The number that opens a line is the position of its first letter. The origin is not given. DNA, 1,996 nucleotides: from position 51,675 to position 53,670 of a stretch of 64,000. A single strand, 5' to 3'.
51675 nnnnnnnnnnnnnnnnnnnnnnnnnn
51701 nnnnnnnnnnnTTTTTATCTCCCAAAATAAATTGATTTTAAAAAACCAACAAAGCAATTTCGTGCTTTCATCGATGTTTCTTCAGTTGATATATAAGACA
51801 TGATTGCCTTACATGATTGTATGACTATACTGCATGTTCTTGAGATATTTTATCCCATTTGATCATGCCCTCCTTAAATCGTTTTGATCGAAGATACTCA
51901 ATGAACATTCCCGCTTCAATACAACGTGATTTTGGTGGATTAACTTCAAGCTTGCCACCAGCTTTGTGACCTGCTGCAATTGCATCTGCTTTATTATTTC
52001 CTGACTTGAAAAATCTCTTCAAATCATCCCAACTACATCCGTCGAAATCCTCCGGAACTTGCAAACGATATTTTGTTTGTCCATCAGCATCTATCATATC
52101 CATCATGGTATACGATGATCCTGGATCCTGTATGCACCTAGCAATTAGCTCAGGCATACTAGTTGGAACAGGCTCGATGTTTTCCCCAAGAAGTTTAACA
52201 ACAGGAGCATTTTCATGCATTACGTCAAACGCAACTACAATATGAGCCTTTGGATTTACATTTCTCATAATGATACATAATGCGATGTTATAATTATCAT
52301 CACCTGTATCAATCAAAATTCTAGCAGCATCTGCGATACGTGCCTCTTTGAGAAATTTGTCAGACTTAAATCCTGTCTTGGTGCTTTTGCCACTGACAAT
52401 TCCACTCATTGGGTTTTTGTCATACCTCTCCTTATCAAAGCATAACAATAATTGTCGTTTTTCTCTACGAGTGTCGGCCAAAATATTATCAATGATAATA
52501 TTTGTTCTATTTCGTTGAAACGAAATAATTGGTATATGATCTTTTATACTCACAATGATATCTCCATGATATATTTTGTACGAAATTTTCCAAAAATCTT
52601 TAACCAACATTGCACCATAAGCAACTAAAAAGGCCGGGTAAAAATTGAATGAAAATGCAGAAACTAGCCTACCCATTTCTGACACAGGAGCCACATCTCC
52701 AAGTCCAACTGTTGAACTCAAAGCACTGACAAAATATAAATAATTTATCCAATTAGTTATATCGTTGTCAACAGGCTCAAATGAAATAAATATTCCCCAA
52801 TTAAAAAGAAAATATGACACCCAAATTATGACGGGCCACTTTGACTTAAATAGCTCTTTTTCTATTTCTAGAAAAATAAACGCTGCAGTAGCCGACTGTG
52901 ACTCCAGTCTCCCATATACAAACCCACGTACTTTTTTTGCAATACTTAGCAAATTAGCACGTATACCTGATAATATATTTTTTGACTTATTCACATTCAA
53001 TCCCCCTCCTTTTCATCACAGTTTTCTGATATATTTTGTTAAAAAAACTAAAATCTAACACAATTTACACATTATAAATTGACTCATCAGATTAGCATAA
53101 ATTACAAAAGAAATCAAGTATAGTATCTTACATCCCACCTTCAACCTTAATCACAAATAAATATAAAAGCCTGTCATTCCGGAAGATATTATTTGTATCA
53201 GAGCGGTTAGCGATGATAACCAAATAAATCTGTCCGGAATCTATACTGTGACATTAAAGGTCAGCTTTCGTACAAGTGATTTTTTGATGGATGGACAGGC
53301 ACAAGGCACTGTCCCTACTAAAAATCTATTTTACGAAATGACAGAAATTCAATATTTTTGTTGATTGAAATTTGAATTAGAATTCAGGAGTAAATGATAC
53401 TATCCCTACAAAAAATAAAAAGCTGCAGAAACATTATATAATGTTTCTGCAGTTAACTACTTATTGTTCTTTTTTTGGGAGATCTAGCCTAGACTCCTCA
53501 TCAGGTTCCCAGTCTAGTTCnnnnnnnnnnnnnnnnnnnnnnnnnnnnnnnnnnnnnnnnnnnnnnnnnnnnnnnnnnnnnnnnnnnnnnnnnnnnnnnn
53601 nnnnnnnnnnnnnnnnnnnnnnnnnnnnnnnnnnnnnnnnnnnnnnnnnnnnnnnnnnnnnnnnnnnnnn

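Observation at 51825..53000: Two-TM K+-channel-like protein with GLG instead of GYG in the selectivity filter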

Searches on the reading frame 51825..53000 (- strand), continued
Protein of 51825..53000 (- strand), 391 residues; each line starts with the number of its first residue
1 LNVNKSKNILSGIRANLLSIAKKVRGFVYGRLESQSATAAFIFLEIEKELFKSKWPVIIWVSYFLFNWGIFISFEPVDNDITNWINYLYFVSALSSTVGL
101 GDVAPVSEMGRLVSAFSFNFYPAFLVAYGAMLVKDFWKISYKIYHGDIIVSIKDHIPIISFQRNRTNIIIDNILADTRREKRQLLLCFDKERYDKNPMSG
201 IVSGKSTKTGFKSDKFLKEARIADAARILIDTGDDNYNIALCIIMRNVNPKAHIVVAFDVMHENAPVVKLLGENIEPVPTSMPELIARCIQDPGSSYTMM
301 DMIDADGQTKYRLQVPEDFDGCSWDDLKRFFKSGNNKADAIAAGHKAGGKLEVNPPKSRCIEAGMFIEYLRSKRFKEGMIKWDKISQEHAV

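Call 68: search_protein_families(library=pfam, proteins=[P0002, P0003, P0005, P0010], max_evalue=0.1)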
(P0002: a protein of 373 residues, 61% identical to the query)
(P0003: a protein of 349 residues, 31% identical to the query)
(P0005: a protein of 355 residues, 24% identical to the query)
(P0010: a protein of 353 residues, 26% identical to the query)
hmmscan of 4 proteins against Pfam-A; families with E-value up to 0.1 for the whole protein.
P0002 (373 aa): 2 families
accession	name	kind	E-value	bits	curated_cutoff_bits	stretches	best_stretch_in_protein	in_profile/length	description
PF07885.22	Ion_trans_2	-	1.2e-06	28.7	22.5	1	49-104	5-59/79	Ion channel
PF02254.24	TrkA_N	-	1.4e-05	25.8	23.8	1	198-242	51-95/116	TrkA-N domain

P0003 (349 aa): 4 families
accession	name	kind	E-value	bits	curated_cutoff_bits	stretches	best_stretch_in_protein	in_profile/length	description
PF07885.22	Ion_trans_2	-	6.5e-13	48.8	22.5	1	26-102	2-77/79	Ion channel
PF02254.24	TrkA_N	-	0.0062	17.3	23.8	1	175-232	49-106/116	TrkA-N domain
PF00520.37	Ion_trans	-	0.043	13.4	25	1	20-99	130-230/241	Ion transport protein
PF16898.10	TOPRIM_C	-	0.075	13.7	29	0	115-158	56-99/128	C-terminal associated domain of TOPRIM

P0005 (355 aa): 4 families
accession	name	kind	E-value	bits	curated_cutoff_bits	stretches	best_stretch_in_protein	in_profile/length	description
PF07885.22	Ion_trans_2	-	3.1e-13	49.8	22.5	1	42-103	19-78/79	Ion channel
PF02254.24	TrkA_N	-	4.5e-05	24.2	23.8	1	123-233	1-107/116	TrkA-N domain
PF22614.2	Slo-like_RCK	-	0.003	17.6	24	1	148-200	33-90/119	Calcium-activated potassium channel slowpoke-like RCK domain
PF00520.37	Ion_trans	-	0.0042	16.7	25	1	53-99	180-230/241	Ion transport protein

P0010 (353 aa): 4 families
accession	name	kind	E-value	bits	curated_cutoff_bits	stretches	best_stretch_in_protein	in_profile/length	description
PF07885.22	Ion_trans_2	-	2.1e-11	44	22.5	1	32-103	7-77/79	Ion channel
PF02254.24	TrkA_N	-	2.4e-06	28.3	23.8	1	124-234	1-107/116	TrkA-N domain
PF00520.37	Ion_trans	-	0.0085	15.8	25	1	54-104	180-234/241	Ion transport protein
PF22614.2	Slo-like_RCK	-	0.027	14.6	24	1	121-201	3-90/119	Calcium-activated potassium channel slowpoke-like RCK domain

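Call 74: search_protein_representatives(protein=window:51825-53000:-)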
Query: 391 residues. Proteins with E-value up to 0.001 (for the whole library): 420; up to 1e-10: 186; up to 1e-30: 11. The best 150 are listed.
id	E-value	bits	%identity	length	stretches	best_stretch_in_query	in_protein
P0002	2.8e-143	493.9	61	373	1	28-387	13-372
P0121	1.3e-63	231.6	67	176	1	153-306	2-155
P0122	1.1e-48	182.4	32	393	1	49-386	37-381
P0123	1.4e-48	182.2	34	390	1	46-386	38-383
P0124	1.2e-35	139.6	32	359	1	72-389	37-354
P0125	4.4e-34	134.4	32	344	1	42-376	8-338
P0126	6.0e-34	134.0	31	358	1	48-387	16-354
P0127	2.4e-33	132.0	29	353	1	49-382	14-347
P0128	3.6e-32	128.1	30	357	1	46-386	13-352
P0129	1.3e-31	126.3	31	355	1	52-382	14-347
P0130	6.3e-31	124.0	28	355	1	61-382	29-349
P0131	3.2e-29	118.4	27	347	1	64-385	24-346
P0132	1.0e-28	116.7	29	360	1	53-385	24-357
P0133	1.6e-28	116.1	29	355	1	48-386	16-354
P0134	5.0e-28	114.5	30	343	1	57-374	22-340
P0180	2.6e-19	85.8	39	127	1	21-124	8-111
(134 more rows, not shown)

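Call 76: find_encoding_contigs(protein=P0121, flank=4000, max_places=3)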
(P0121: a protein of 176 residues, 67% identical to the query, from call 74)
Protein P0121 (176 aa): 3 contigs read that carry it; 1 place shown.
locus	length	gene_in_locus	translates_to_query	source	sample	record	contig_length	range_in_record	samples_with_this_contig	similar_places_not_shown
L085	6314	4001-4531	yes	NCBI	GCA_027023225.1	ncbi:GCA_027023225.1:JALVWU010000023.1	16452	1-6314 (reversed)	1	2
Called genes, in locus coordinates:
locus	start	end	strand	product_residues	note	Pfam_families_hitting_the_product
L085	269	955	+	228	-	-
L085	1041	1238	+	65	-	-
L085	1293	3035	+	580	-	-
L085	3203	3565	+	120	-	-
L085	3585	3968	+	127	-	-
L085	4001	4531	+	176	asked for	PF02254:TrkA_N (faint)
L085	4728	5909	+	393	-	PF01594:AI-2E_transport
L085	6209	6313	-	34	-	?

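Call 77: find_encoding_contigs(protein=P0180, flank=4000, max_places=3)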
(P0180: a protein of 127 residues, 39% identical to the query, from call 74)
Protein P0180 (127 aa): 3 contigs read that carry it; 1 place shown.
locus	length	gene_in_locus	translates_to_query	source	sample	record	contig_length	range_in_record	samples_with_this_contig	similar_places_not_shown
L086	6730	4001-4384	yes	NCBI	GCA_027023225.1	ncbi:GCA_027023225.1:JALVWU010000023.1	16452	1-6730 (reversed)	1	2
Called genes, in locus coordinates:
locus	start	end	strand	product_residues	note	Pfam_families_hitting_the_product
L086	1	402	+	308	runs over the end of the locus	-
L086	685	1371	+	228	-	-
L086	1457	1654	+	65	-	-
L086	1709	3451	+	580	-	-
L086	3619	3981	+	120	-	-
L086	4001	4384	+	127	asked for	-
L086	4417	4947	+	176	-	PF02254:TrkA_N (faint)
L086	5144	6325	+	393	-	PF01594:AI-2E_transport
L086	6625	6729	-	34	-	?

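Call 78: find_encoding_contigs(protein=P0123, flank=4000, max_places=3)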
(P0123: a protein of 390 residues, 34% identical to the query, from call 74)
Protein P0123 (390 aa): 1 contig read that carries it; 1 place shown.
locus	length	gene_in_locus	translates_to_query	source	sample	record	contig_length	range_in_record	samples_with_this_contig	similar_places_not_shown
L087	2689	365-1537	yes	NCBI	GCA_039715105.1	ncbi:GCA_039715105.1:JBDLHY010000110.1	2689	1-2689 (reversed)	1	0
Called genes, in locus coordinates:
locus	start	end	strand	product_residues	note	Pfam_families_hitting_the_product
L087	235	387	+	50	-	-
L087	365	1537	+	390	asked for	PF07885:Ion_trans_2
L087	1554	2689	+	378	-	PF01594:AI-2E_transport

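Call 80: find_encoding_contigs(protein=P0122, flank=4000, max_places=3)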
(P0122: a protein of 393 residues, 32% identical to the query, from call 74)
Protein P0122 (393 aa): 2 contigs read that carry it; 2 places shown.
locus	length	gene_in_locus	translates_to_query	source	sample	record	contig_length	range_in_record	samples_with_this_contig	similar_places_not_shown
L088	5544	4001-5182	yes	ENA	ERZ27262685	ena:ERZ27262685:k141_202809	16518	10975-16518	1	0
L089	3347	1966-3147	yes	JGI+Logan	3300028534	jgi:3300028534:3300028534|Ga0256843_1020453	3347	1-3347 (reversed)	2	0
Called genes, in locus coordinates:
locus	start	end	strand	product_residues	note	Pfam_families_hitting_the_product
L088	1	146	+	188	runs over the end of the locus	-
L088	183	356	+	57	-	-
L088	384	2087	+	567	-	-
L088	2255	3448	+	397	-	-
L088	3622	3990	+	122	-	-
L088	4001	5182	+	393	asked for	PF07885:Ion_trans_2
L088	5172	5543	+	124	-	?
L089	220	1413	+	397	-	-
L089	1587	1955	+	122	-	-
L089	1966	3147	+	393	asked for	PF07885:Ion_trans_2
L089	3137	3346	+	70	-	?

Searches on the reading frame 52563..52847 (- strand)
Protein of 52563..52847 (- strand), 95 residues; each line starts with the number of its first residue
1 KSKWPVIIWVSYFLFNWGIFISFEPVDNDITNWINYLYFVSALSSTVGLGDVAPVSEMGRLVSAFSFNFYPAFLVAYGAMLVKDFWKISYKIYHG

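Call 54: find_homologous_proteins(query=window:52563-52847:-, max_evalue=10)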
Query seq(95 aa): 1 candidates shared short words with the query, none scored E <= 10.

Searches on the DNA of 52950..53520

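Call 36: search_rna_families(source=window, start=52950, end=53520, threshold=evalue, max_evalue=5)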
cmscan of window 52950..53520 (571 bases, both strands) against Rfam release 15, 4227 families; matches with E-value up to 5: 11.
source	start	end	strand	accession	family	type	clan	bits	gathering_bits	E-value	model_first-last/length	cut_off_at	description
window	53407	53468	-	RF03266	mir-2943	Gene; miRNA;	-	21.9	76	0.12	1-71/71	no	mir-2943 microRNA precursor family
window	53420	53520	-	RF04178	BTnc005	Gene; sRNA;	-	20.3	174.8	0.025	72-205/205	5'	Bacteroides sRNA BTnc005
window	53177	53239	+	RF00361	snoZ119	Gene; snRNA; snoRNA; CD-box;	-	20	70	0.64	1-98/98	no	Small nucleolar RNA Z119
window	53391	53480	+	RF01483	rli56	Cis-reg;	-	19.6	47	1.3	1-100/100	no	Listeria sRNA rli56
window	53392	53479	-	RF01483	rli56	Cis-reg;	-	18.9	47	1.9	1-100/100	no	Listeria sRNA rli56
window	53414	53461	-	RF04134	MIR7504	Gene; miRNA;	-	17.6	83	3.3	1-124/124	no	MIR7504 microRNA precursor family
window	53402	53490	-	RF02436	SpF43_sRNA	Gene; sRNA;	-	16.4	70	2.6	1-99/99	no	Streptococcus sRNA SpF43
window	53407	53468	-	RF03940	MIR9563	Gene; miRNA;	-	16.1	90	4.1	1-127/127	no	MIR9563 microRNA precursor family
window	53465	53520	+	RF01021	mir-558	Gene; miRNA;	-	15.7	90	2.7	1-55/70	3'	mir-558 microRNA precursor family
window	53141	53243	-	RF02509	PYLIS_2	Cis-reg;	-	13.1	36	3.5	1-100/100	no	Pyrrolysine insertion sequence mtbB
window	53424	53472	-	RF00023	tmRNA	Gene;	CL00001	6.2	47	2.8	95-140/374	no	transfer-messenger RNA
